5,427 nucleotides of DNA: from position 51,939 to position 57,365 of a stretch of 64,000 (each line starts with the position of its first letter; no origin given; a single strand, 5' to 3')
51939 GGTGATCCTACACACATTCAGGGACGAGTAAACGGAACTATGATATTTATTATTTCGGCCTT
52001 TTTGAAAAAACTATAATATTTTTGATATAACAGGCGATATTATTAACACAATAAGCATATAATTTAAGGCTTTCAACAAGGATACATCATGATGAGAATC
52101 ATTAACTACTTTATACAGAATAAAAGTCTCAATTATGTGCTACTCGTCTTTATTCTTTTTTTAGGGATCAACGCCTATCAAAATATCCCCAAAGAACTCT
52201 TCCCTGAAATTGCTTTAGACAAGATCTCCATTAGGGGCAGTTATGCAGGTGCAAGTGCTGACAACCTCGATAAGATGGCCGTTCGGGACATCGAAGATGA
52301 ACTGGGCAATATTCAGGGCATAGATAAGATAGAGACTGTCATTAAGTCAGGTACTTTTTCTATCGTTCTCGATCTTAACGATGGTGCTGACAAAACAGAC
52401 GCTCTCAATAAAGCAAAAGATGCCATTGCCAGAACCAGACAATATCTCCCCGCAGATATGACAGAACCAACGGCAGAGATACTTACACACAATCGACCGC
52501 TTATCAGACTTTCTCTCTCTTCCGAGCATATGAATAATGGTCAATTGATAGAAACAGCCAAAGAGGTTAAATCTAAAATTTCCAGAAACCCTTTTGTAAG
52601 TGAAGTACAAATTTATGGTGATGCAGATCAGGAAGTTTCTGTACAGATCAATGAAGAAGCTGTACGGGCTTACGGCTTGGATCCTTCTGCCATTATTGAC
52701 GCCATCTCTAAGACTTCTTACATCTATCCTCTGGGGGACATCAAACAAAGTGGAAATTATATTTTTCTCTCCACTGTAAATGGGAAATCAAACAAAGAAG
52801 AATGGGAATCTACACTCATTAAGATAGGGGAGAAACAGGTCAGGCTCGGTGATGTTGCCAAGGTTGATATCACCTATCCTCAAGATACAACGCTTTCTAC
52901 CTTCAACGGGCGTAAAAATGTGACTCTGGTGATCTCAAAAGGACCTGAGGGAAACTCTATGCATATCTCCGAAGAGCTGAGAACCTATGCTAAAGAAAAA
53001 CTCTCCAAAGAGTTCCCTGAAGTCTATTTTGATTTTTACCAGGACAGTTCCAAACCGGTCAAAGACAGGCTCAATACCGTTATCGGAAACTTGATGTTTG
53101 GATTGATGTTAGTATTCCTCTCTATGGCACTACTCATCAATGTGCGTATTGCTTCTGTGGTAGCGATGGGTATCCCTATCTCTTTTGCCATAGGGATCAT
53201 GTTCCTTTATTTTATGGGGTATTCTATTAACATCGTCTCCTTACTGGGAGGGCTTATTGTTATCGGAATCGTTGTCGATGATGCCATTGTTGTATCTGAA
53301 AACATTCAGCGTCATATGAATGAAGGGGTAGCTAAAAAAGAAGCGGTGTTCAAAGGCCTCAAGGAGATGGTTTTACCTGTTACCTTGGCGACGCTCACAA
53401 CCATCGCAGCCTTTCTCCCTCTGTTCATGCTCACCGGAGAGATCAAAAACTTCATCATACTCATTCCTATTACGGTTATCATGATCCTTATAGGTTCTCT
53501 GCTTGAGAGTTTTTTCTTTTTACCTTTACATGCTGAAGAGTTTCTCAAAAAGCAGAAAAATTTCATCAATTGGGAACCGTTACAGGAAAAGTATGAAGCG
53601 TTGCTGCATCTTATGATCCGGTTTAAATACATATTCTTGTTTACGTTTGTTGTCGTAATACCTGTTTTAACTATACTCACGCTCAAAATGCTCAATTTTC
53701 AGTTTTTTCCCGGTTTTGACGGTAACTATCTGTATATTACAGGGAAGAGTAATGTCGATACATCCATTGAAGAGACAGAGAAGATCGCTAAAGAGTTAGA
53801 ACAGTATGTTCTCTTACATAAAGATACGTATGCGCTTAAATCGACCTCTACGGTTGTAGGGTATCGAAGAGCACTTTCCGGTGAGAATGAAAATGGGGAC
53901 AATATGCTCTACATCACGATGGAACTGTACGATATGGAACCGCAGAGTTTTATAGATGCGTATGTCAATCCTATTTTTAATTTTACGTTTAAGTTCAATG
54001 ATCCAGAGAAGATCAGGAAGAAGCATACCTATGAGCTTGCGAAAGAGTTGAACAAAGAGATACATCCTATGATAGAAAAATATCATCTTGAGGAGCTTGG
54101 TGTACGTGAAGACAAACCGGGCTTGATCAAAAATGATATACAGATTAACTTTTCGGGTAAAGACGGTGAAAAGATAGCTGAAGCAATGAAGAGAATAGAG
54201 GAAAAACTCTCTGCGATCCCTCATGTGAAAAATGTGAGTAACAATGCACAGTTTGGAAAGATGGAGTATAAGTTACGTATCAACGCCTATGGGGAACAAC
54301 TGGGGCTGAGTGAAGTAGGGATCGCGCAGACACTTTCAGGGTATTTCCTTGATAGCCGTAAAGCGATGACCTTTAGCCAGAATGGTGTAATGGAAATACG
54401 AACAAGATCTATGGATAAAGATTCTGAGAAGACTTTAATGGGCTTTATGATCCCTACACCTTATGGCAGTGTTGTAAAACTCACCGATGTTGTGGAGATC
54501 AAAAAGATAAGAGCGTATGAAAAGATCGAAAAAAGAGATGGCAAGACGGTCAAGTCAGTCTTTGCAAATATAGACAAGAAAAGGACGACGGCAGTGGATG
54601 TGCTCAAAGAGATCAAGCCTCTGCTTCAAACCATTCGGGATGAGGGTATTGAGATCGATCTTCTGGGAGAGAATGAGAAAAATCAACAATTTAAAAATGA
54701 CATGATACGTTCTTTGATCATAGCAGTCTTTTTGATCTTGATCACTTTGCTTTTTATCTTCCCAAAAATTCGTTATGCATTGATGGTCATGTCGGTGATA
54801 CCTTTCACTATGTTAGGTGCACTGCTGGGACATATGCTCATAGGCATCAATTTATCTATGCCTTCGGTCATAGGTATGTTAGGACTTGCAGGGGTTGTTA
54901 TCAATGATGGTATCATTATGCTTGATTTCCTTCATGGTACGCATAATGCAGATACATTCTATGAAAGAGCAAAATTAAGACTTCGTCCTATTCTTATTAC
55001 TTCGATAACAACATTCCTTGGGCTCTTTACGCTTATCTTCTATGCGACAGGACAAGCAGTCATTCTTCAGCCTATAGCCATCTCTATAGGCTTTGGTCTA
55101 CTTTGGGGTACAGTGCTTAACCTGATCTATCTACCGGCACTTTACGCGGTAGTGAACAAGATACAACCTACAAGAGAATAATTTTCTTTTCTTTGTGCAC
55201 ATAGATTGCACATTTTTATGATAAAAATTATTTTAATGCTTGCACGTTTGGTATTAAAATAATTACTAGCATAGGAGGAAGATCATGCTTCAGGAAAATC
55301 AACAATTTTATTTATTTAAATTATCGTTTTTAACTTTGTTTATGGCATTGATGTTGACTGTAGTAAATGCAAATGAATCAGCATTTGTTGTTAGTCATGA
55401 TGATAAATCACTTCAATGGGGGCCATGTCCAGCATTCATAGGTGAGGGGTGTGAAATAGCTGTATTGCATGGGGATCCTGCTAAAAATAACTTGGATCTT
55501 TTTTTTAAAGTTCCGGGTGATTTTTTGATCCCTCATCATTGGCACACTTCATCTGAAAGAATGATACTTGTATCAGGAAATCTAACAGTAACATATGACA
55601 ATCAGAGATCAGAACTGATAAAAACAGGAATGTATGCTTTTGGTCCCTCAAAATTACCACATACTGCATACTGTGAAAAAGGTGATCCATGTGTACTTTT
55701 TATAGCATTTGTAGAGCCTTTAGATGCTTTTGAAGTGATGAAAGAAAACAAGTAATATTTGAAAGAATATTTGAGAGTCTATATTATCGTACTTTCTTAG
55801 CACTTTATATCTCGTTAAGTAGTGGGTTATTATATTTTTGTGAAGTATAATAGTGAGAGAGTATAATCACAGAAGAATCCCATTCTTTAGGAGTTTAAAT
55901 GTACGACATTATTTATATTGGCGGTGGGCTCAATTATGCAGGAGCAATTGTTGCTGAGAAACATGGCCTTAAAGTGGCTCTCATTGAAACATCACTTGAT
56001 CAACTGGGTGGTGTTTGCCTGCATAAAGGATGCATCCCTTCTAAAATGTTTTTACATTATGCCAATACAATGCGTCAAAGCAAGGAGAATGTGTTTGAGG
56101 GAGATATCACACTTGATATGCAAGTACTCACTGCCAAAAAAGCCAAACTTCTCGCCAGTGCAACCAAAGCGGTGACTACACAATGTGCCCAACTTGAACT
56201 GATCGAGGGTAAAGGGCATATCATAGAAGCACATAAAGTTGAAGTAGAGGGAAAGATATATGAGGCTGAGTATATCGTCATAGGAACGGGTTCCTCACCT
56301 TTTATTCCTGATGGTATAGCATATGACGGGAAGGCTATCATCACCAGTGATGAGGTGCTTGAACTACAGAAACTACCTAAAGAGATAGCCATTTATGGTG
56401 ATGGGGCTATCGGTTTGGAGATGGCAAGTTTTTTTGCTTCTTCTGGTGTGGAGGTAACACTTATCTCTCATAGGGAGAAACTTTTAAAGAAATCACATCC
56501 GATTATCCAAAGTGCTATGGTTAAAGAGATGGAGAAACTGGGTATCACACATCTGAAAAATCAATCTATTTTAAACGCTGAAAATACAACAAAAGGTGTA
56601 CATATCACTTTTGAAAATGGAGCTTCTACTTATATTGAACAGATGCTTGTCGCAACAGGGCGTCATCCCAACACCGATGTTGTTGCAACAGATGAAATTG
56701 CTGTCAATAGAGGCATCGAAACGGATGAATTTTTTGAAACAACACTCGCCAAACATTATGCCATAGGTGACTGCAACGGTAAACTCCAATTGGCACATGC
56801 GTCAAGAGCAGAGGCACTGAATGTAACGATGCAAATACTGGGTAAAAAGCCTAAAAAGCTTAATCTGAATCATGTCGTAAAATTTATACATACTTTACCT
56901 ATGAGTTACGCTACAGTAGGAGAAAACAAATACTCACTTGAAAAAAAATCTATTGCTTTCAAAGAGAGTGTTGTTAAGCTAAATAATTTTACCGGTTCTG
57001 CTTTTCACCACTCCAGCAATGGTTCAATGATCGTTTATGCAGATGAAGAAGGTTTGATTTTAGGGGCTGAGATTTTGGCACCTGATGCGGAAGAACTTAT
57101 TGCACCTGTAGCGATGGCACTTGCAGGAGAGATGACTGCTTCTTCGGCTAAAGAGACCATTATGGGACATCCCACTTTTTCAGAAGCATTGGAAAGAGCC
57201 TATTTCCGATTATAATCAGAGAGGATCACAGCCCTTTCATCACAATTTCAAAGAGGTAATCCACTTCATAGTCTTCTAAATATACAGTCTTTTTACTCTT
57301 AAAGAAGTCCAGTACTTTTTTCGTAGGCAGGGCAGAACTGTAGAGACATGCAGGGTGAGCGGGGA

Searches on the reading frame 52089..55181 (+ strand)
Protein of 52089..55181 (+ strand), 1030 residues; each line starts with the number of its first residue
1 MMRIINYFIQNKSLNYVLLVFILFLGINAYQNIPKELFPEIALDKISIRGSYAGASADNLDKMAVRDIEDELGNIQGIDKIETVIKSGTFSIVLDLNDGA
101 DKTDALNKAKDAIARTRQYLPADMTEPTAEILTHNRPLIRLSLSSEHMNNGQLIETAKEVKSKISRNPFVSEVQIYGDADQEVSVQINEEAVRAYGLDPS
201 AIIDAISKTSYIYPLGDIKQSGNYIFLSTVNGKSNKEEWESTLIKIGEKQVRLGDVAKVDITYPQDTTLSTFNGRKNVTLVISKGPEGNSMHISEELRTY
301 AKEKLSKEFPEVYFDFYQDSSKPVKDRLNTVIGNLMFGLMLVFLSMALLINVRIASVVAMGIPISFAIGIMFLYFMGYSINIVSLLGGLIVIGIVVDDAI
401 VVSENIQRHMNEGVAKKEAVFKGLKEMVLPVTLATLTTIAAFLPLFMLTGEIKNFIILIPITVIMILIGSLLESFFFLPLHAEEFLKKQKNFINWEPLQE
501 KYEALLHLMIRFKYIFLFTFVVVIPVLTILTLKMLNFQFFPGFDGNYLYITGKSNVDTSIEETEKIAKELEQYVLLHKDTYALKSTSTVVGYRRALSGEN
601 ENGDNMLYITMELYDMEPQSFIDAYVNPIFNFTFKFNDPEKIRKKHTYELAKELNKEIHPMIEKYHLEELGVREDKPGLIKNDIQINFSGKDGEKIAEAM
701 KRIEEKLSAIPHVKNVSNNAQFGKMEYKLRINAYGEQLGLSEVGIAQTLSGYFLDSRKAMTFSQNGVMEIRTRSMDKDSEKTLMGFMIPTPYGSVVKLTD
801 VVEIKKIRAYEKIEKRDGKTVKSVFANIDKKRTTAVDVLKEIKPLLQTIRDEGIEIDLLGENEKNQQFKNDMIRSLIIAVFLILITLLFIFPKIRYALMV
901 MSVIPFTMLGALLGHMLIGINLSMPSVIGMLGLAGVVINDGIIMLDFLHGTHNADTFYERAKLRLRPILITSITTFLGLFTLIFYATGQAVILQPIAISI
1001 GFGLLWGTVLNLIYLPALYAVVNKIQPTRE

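Call 8: search_protein_families(library=pfam, proteins=[window:52089-55181:+])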
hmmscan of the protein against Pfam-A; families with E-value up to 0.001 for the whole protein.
window:52089-55181:+ (1030 aa): 3 families
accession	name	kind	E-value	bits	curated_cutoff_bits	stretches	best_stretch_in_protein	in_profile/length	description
PF00873.25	ACR_tran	-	1e-146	490.7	28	1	4-1022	1-1020/1021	AcrB/AcrD/AcrF family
PF02355.23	SecD_SecF_C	-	9.1e-11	41.9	20.5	2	865-1009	26-173/189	Protein export membrane protein SecD/SecF, C-terminal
PF00403.32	HMA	-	0.00094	20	24.8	0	157-211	13-61/62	Heavy-metal-associated domain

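Call 9: search_protein_families(library=ncbifam, proteins=[window:52089-55181:+])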
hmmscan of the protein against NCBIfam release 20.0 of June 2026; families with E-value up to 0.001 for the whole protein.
window:52089-55181:+ (1030 aa): 18 families
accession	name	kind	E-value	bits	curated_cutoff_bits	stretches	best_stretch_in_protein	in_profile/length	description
NF033617.1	RND_permease_2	subfamily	4.2e-125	419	1250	2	7-597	3-599/1009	multidrug efflux RND transporter permease subunit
NF000282.2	RND_permease_1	subfamily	4.6e-96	322.8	1250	1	6-1023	2-1028/1029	multidrug efflux RND transporter permease subunit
TIGR00915.1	2A0602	subfamily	5.7e-83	279.4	940.35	1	6-1026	3-1032/1050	efflux RND transporter permease subunit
NF007133.0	PRK09579.1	equivalog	4.6e-73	246.3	1763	2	2-569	1-579/1017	multidrug efflux RND transporter permease subunit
NF007905.0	PRK10614.1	equivalog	2.9e-71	240.5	1774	2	2-597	1-606/1025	multidrug efflux RND transporter permease subunit MdtC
TIGR00914.1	2A0601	subfamily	1.1e-70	238.6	701.45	2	3-575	4-598/1051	CusA/CzcA family heavy metal efflux RND transporter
NF007798.0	PRK10503.1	equivalog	7.7e-62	209.2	1584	2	14-591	22-610/1040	MdtB/MuxB family multidrug efflux RND transporter permease subunit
NF000037.1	RND_perm_OqxB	exception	1.1e-53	182.4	2200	2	4-487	3-500/1050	multidrug efflux RND transporter permease subunit OqxB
NF007842.1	PRK10555.1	equivalog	5.2e-53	180.2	1854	2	5-617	2-634/1036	multidrug efflux RND transporter permease AcrD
NF007131.0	PRK09577.1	equivalog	1.2e-48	165.6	1768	2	6-615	3-630/1045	multidrug efflux RND transporter permease subunit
NF011706.2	PRK15127.1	equivalog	1.3e-44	152.5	2150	2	6-600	3-623/1049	multidrug efflux RND transporter permease subunit AcrB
TIGR00916.1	2A0604s01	subfamily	2.4e-13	50.3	148.6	2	331-468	90-228/231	SecD/SecF family protein translocase subunit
NF009583.0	PRK13024.1-3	subfamily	1.3e-10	40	721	1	335-538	285-489/755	protein translocase subunit SecDF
TIGR00921.1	2A067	subfamily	1.8e-10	39.6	351.9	2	338-482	207-343/733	hydrophobe/amphiphile efflux-3 (HAE3) family transporter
TIGR00966.2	transloc_SecF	equivalog_domain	2.6e-10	40.2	160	1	824-1009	80-266/279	protein translocase subunit SecF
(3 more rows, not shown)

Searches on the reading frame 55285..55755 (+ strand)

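Call 52: search_protein_families(library=pfam, proteins=[window:55285-55755:+])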
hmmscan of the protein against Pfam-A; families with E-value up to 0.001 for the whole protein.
window:55285-55755:+ (156 aa): 3 families
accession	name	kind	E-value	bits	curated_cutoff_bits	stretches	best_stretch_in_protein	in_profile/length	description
PF14499.12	DUF4437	-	4.7e-09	36.2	24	1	30-140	131-241/250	Domain of unknown function (DUF4437)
PF07883.17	Cupin_2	-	1.4e-08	34.8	27.2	1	77-140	7-68/70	Cupin domain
PF12973.13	Cupin_7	-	1.6e-06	28.3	27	1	40-141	8-100/105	ChrR Cupin-like domain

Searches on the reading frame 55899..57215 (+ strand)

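Call 52: search_protein_families(library=pfam, proteins=[window:55899-57215:+])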
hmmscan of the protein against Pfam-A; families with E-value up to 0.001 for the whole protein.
window:55899-57215:+ (438 aa): 7 families
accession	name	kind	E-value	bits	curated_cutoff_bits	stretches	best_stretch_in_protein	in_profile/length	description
PF07992.20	Pyr_redox_2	-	4.6e-50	171.1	26.1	1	2-306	1-291/291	Pyridine nucleotide-disulphide oxidoreductase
PF00070.33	Pyr_redox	-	2.4e-15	57.2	22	1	163-240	2-81/82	Pyridine nucleotide-disulphide oxidoreductase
PF02852.28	Pyr_redox_dim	-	1.3e-14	54.7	25.3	1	335-434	9-109/110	Pyridine nucleotide-disulphide oxidoreductase, dimerisation domain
PF13738.12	Pyr_redox_3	-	2.7e-09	37.1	30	1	111-290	113-305/305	Pyridine nucleotide-disulphide oxidoreductase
PF02737.24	3HCDH_N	-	1.2e-06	29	22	1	163-234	2-73/180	3-hydroxyacyl-CoA dehydrogenase, NAD binding domain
PF13434.12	Lys_Orn_oxgnase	-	5.2e-05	23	21.3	1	109-196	134-226/339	L-lysine 6-monooxygenase/L-ornithine 5-monooxygenase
PF03486.20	HI0933_like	-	0.00054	19.9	50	0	198-256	107-165/244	HI0933-like protein Rossmann domain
